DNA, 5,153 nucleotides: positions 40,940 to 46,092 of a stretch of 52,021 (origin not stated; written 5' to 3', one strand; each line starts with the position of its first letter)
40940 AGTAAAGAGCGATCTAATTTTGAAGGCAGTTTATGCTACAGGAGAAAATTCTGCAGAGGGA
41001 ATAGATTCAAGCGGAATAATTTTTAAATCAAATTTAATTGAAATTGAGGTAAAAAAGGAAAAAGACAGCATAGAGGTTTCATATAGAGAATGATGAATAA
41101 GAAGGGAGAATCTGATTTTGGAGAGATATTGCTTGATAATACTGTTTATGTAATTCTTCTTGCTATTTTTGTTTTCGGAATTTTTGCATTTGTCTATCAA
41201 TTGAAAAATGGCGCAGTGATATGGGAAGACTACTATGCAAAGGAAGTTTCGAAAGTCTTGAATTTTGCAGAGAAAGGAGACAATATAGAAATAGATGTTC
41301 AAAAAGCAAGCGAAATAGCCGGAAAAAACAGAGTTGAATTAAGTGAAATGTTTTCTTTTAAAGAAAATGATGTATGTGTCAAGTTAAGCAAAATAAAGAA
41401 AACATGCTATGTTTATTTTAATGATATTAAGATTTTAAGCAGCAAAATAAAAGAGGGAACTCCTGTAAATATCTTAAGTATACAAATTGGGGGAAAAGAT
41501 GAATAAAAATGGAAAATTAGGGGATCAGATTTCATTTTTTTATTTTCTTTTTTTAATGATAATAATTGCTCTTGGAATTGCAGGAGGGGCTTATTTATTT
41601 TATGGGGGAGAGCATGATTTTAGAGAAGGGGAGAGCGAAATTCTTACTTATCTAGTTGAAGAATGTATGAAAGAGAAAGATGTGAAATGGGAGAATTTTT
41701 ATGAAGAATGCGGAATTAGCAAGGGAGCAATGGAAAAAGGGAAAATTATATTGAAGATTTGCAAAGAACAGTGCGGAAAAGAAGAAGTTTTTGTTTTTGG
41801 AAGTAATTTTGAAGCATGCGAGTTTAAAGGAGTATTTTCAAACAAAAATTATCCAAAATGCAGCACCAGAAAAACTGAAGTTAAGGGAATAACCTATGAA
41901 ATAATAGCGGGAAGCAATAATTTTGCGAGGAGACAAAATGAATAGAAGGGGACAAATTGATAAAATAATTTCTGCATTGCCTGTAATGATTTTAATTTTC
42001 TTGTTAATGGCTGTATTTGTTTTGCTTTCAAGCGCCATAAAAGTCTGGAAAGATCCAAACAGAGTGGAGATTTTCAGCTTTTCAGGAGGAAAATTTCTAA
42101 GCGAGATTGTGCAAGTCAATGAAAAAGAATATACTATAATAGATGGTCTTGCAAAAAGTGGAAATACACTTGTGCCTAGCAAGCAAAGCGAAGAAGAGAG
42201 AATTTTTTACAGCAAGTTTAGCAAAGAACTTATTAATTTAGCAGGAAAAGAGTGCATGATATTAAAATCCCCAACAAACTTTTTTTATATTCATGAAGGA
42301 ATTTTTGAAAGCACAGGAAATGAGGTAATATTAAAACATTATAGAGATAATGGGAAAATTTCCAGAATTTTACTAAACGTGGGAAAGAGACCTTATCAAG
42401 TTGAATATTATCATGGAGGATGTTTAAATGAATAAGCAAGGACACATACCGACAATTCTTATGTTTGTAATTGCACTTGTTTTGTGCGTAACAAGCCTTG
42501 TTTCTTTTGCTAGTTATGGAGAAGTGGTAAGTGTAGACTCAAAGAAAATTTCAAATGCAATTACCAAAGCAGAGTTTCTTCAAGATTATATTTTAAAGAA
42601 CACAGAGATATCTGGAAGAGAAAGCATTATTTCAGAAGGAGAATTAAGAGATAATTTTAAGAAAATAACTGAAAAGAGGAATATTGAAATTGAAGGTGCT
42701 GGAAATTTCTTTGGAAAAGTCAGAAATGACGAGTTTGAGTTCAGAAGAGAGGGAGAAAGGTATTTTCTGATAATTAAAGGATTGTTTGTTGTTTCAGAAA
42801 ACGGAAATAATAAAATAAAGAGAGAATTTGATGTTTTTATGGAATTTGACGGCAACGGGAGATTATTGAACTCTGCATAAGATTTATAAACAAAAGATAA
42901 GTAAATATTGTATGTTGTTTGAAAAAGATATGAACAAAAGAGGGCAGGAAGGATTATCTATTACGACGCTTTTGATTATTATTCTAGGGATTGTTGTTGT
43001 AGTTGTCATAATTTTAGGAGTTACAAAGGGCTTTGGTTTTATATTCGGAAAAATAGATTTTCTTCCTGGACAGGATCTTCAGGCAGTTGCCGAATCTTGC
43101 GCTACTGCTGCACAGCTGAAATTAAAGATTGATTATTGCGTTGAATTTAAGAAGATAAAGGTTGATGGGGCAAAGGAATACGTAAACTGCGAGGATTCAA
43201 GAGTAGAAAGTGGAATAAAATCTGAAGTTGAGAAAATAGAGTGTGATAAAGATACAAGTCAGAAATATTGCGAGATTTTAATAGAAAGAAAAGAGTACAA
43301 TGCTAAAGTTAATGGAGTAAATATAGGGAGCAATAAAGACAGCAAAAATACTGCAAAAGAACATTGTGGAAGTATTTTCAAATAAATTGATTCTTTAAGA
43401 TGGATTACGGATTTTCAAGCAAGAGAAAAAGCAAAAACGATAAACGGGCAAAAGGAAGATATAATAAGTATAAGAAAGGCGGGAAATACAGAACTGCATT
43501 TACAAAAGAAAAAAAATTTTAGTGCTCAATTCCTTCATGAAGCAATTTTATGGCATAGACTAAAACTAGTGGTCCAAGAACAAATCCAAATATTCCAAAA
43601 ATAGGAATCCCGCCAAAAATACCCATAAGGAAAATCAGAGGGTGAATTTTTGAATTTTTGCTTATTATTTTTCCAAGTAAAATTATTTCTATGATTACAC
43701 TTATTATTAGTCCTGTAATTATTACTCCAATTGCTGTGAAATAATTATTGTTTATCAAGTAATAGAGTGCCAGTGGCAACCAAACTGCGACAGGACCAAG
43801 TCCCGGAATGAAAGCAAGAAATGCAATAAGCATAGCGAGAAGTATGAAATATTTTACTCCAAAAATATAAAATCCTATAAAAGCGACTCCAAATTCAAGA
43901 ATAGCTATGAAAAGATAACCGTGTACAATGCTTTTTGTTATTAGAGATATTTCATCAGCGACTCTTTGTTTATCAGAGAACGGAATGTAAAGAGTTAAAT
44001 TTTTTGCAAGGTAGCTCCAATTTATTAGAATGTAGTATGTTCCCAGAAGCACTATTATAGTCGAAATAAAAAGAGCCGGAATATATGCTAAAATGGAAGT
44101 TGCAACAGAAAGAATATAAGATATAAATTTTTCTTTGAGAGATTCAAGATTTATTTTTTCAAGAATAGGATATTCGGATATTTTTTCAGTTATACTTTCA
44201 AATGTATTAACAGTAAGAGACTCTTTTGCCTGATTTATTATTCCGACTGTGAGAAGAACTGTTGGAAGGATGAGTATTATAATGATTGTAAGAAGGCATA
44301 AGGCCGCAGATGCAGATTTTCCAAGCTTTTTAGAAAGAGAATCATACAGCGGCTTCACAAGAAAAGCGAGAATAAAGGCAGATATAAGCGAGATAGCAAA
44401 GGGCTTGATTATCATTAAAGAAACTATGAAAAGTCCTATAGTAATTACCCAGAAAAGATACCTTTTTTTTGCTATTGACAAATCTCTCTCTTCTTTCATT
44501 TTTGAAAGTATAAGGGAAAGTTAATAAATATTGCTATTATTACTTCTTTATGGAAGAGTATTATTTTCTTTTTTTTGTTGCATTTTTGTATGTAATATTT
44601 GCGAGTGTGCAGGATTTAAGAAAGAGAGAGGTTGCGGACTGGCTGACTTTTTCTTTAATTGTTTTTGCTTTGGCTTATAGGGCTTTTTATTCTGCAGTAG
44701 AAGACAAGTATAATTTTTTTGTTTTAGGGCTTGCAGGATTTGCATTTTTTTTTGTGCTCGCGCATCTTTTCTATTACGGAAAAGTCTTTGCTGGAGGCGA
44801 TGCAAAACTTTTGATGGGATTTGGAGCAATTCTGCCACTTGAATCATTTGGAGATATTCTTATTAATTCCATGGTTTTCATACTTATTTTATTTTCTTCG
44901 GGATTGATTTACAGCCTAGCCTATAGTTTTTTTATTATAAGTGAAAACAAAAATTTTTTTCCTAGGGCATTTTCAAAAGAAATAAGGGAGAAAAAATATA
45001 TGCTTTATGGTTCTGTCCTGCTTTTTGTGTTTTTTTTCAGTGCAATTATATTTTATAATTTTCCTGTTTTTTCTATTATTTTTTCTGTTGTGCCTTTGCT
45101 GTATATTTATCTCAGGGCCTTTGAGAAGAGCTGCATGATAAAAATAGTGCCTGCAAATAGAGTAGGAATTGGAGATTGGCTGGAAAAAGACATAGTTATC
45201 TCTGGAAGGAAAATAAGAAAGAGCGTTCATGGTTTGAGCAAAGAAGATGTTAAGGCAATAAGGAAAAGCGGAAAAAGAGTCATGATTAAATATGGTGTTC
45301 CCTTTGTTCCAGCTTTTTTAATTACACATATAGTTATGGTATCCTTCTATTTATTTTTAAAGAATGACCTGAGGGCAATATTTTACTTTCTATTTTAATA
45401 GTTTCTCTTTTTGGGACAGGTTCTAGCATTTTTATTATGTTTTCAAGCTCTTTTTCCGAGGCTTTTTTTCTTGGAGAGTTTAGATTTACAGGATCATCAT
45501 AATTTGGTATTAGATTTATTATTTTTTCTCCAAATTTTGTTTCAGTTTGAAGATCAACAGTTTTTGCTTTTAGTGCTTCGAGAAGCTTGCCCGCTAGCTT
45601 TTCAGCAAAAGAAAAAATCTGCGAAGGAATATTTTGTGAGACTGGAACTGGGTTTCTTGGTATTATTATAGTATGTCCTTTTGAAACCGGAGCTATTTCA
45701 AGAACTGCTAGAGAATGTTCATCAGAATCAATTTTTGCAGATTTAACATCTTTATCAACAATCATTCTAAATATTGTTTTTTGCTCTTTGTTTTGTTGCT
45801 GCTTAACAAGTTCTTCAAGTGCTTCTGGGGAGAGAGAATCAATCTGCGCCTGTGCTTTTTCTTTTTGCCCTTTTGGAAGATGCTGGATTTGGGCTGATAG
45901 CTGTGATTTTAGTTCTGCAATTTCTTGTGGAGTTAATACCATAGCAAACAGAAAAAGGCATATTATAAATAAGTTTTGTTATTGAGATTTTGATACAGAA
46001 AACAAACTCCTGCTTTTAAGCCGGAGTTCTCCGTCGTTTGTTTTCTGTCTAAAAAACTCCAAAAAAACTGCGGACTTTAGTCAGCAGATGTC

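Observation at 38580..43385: Ten-gene translationally coupled operon in which every product starts with a class III (prepilin-like) signal peptide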

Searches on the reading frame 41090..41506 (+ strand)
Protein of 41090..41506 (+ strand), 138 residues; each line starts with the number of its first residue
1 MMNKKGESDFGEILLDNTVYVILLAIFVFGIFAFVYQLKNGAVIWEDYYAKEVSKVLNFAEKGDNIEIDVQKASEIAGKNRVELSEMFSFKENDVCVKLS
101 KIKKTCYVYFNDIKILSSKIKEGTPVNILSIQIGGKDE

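Call 4: search_protein_families(library=pfam, proteins=[window:41090-41506:+], max_evalue=1)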
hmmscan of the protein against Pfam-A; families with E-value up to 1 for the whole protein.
window:41090-41506:+ (138 aa): 1 family
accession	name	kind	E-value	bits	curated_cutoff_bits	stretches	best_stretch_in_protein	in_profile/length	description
PF21407.2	SduA_N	-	0.099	13.2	27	0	33-57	42-66/102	Shedu protein SduA, N-terminal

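Call 6: search_protein_families(library=ncbifam, proteins=[window:41090-41506:+], max_evalue=1)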
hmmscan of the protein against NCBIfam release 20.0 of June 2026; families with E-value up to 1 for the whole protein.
window:41090-41506:+ (138 aa): 0 families

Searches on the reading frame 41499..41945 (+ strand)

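Call 4: search_protein_families(library=pfam, proteins=[window:41499-41945:+], max_evalue=1)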
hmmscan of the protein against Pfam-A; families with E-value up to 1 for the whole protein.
window:41499-41945:+ (148 aa): 0 families

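Call 6: search_protein_families(library=ncbifam, proteins=[window:41499-41945:+], max_evalue=1)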
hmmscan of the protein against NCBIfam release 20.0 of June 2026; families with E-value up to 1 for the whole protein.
window:41499-41945:+ (148 aa): 1 family
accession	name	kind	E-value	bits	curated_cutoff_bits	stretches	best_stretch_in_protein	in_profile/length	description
NF051894.1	anti_phage_HalA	equivalog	0.03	13.5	250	1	57-127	16-83/338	anti-phage Hailong system effector protein HalA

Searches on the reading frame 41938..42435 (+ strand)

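Call 4: search_protein_families(library=pfam, proteins=[window:41938-42435:+], max_evalue=1)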
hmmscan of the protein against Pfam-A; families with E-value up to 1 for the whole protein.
window:41938-42435:+ (165 aa): 3 families
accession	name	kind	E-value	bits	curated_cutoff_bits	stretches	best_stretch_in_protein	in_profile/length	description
PF07261.16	DnaB_2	-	0.041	14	22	1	83-118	17-52/74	Replication initiation and membrane attachment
PF15012.11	DUF4519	-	0.16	12.6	27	1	13-32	34-53/56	Domain of unknown function (DUF4519)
PF15957.10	Comm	-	0.19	12.4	27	1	11-85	15-90/110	Commissureless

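Call 6: search_protein_families(library=ncbifam, proteins=[window:41938-42435:+], max_evalue=1)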
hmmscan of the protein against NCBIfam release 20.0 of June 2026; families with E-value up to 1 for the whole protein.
window:41938-42435:+ (165 aa): 0 families

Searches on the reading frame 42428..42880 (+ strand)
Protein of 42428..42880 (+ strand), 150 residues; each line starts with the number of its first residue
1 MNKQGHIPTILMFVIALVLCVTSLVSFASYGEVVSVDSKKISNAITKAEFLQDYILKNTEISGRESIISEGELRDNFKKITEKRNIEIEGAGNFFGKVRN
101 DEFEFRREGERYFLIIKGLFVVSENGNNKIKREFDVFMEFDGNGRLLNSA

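Call 4: search_protein_families(library=pfam, proteins=[window:42428-42880:+], max_evalue=1)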
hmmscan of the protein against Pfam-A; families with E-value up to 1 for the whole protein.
window:42428-42880:+ (150 aa): 4 families
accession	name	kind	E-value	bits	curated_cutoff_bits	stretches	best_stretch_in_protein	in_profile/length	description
PF05181.18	XPA_C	-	0.0086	16.4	25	1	45-67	5-26/51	XPA protein C-terminus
PF12187.14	VirArc_Nuclease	-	0.078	13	20.1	1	54-115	121-177/190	Viral/Archaeal nuclease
PF17470.7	Gp45_2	-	0.094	13.1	28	1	53-79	11-36/58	Phage gene product 45.2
PF13624.11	SurA_N_3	-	0.13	12.5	27.2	1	2-50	8-58/162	SurA-like N-terminal domain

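Call 6: search_protein_families(library=ncbifam, proteins=[window:42428-42880:+], max_evalue=1)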
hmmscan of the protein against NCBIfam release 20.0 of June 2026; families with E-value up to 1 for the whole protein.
window:42428-42880:+ (150 aa): 1 family
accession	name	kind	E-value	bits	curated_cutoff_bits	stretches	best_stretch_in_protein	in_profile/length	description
NF040942.2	hypo_ExtJ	equivalog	0.068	13.6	52.5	1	11-48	5-45/77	selenite/tellurite reduction operon protein ExtJ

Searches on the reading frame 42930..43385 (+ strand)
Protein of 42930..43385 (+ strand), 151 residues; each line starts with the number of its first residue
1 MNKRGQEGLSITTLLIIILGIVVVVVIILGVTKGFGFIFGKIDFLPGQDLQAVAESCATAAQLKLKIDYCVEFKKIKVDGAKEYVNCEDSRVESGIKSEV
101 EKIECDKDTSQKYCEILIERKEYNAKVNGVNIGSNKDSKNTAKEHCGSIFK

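Call 4: search_protein_families(library=pfam, proteins=[window:42930-43385:+], max_evalue=1)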
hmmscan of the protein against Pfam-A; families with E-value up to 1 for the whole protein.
window:42930-43385:+ (151 aa): 1 family
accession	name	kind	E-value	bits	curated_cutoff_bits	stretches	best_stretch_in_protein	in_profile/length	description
PF08999.15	SP_C-Propep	-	0.79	10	25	0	9-31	34-56/96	Surfactant protein C, N terminal propeptide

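Call 6: search_protein_families(library=ncbifam, proteins=[window:42930-43385:+], max_evalue=1)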
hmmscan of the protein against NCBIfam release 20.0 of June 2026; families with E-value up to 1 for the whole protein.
window:42930-43385:+ (151 aa): 2 families
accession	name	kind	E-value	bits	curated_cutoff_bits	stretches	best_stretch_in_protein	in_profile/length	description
NF003645.0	PRK05286.1-2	equivalog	0.041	12.7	366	1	118-146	128-156/359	quinone-dependent dihydroorotate dehydrogenase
TIGR01998.1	PTS-II-BC-nag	equivalog_domain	0.073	11.8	553.2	1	16-45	311-340/475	N-acetylglucosamine-specific PTS transporter subunit IIBC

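Call 35: find_homologous_proteins(query=window:42930-43385:+, max_evalue=0.001)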
Query window:42930-43385:+ (151 aa): 14 proteins with E <= 0.001 among 49 candidates.
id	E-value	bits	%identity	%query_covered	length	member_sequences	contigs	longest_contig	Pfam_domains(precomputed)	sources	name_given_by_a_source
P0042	3.5e-91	320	100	100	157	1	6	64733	-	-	-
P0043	1.0e-42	163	73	70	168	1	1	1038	-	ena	-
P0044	2.7e-38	149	52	97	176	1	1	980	-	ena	-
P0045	2.9e-38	149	51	100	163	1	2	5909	-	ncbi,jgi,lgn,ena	-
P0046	1.1e-36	144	52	85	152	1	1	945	-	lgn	-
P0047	4.0e-35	139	54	85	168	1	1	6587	-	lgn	-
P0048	5.6e-35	138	49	99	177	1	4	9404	-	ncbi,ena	-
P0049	6.3e-34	135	68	62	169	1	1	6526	-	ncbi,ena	-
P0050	7.9e-33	131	50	85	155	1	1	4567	-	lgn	-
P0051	1.6e-29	121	49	49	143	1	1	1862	-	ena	-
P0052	1.4e-28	117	60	62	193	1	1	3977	-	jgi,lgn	-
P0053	1.5e-28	117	53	77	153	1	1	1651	-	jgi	jgi:hypothetical protein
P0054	1.7e-27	114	48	83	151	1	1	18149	-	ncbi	-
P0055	9.7e-26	108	50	70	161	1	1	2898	-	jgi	jgi:hypothetical protein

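Call 43: predict_structure(alignment_id=A3)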
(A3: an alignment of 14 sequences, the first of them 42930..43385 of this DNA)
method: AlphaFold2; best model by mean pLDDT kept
length: 151 residues; sequences in the alignment: 14
mean_pLDDT: 82.2   pTM: 0.62
mean pLDDT of the five models: 82.2, 79.2, 77.8, 76.8, 71.8
residues with pLDDT >= 90: 68; 70-90: 53; 50-70: 21; < 50: 9
segments of 3 or more residues with pLDDT < 50: 1-6, 41-43
pLDDT, mean of each block of 10 residues (from residue 1): 53 88 87 61 64 92 93 90 93 87 91 92 90 69 84 79
secondary structure, 60 per line:
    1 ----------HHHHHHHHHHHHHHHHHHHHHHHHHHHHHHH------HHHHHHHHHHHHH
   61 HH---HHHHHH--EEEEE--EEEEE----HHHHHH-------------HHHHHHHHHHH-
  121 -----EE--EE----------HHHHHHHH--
elements in order: H11-41 H48-62 H66-71 E74-78 E81-85 H90-95 H109-119 H142-149

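Call 46: fold_search(model_id=the predicted structure, library=pdb)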
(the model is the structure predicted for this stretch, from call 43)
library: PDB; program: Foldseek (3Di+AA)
matches with E <= 10: 71; with E <= 0.001: 0
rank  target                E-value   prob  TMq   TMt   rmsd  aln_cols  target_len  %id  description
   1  5fku_E                6.5e-01  0.11  0.22  0.27  14.2       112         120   18  cryo-EM structure of the E. coli replicative DNA polymerase complex in DNA free state (DNA polymerase III alpha, beta, (released 2015-11-25)
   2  2aya_MODEL_1_A        6.9e-01  0.10  0.22  0.25  14.0       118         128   15  Solution Structure of the C-Terminal 14 kDa Domain of the tau subunit from Escherichia coli DNA Polymerase III (released 2006-11-14)
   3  3zu0_B                9.4e-01  0.13  0.20  0.08   6.8        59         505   17  Structure of Haemophilus influenzae NAD nucleotidase (NadN) (released 2011-12-14)
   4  2eb0_A                1.1e+00  0.09  0.19  0.12   7.2        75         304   19  Crystal structure of Methanococcus jannaschii putative family II inorganic pyrophosphatase (released 2007-08-07)
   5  3ztv                  1.2e+00  0.12  0.20  0.07   6.8        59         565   17  Structure of Haemophilus influenzae NAD nucleotidase (NadN) (released 2011-12-14)
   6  3zu0_A                1.3e+00  0.12  0.20  0.07   6.8        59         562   17  Structure of Haemophilus influenzae NAD nucleotidase (NadN) (released 2011-12-14)
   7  2uyr                  1.4e+00  0.07  0.18  0.11  12.3        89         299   12  Crystal structure of Bacillus cereus sphingomyelinase mutant :N57A (released 2008-05-27)
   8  9m70_D                1.8e+00  0.02  0.14  0.10  13.4       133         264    9  Crystal Structure of the Carboxyltransferase Subunit of Acetyl-CoA carboxylase from Chloroflexus aurantiacus (released 2026-03-11)
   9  4kzx_D                2.4e+00  0.09  0.21  0.15   9.4        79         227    6  Rabbit 40S ribosomal subunit in complex with eIF1. (released 2013-07-24)
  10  4v6x_AD               2.4e+00  0.09  0.21  0.15   9.4        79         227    6  Structure of the human 80S ribosome (released 2014-07-09)
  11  4v6w_AH               2.5e+00  0.04  0.17  0.14  10.3        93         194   15  Structure of the D. melanogaster 80S ribosome (released 2014-07-09)
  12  9m70_B                2.7e+00  0.02  0.16  0.11  12.5       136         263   10  Crystal Structure of the Carboxyltransferase Subunit of Acetyl-CoA carboxylase from Chloroflexus aurantiacus (released 2026-03-11)
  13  9o17_AC               3.2e+00  0.02  0.13  0.12  13.7        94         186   11  Cryo-EM structure of Methanosarcina acetivorans 70S ribosome (released 2025-09-24)
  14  6s7f                  3.6e+00  0.08  0.21  0.08   6.1        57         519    9  Human CD73 (5'-nucleotidase) in complex with PSB12379 (an AOPCP derivative) in the closed state (released 2020-07-22)
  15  4v8m_AX               3.6e+00  0.04  0.20  0.16  10.2        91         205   14  High-resolution cryo-electron microscopy structure of the Trypanosoma brucei ribosome (released 2014-07-09)
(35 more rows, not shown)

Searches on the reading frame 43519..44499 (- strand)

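Call 5: search_protein_families(library=pfam, proteins=[window:43519-44499:-], max_evalue=0.001)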
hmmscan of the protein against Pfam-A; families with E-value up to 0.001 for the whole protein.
window:43519-44499:- (326 aa): 1 family
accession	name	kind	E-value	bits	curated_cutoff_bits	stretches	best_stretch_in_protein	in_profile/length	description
PF01594.21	AI-2E_transport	-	7.4e-38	131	34.3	1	16-321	6-324/327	AI-2E family transporter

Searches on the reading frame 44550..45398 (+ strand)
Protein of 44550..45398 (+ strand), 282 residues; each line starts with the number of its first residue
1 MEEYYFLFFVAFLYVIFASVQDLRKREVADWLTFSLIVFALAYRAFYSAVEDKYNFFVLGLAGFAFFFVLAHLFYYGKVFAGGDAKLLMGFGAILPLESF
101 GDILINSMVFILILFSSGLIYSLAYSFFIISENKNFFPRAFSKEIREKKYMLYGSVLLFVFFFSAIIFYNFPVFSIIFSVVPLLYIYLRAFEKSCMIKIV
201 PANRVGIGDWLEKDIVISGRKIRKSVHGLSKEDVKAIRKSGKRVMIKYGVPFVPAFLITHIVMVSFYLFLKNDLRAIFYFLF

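Call 5: search_protein_families(library=pfam, proteins=[window:44550-45398:+], max_evalue=0.001)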
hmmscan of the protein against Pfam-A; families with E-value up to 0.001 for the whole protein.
window:44550-45398:+ (282 aa): 1 family
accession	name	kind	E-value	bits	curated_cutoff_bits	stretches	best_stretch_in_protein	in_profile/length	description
PF01478.23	Peptidase_A24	-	5.5e-12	46.5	26.5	1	10-121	2-102/104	Type IV leader peptidase family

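Call 65: search_solved_structures(query=window:44550-45398:+, max_evalue=1, show_alignments=1)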
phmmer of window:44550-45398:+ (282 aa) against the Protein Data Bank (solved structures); distinct sequences matched with E-value up to 1: 1.
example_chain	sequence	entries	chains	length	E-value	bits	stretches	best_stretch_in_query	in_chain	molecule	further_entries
3s0x_A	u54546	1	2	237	3.7e-10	43.2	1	8-144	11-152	Peptidase A24B, FlaK domain protein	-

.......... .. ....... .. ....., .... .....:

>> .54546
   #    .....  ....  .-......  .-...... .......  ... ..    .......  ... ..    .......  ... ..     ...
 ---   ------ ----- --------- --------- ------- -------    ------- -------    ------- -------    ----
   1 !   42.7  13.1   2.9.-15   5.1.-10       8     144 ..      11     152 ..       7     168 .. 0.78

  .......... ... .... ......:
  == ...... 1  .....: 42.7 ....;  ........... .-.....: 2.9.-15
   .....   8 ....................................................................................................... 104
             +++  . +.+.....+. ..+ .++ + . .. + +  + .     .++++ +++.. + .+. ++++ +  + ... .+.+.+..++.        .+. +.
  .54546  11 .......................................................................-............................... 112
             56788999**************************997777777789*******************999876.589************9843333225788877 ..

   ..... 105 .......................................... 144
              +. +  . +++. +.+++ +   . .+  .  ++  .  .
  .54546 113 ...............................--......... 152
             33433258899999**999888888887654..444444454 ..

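Call 66: search_protein_families(library=ncbifam, proteins=[window:44550-45398:+], max_evalue=0.01)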
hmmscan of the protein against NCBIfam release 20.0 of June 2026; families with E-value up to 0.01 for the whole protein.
window:44550-45398:+ (282 aa): 1 family
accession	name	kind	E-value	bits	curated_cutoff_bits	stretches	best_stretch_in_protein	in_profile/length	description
NF040695.1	FlaK_Arch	equivalog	2.1e-13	50.4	330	1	8-104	3-104/230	preflagellin peptidase FlaK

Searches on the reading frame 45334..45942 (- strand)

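Call 5: search_protein_families(library=pfam, proteins=[window:45334-45942:-], max_evalue=0.001)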
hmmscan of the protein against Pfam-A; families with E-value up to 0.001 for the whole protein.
window:45334-45942:- (202 aa): 1 family
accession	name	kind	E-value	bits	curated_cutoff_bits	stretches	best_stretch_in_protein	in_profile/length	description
PF01230.28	HIT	-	9.3e-07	29.8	21.5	1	66-128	4-70/98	HIT domain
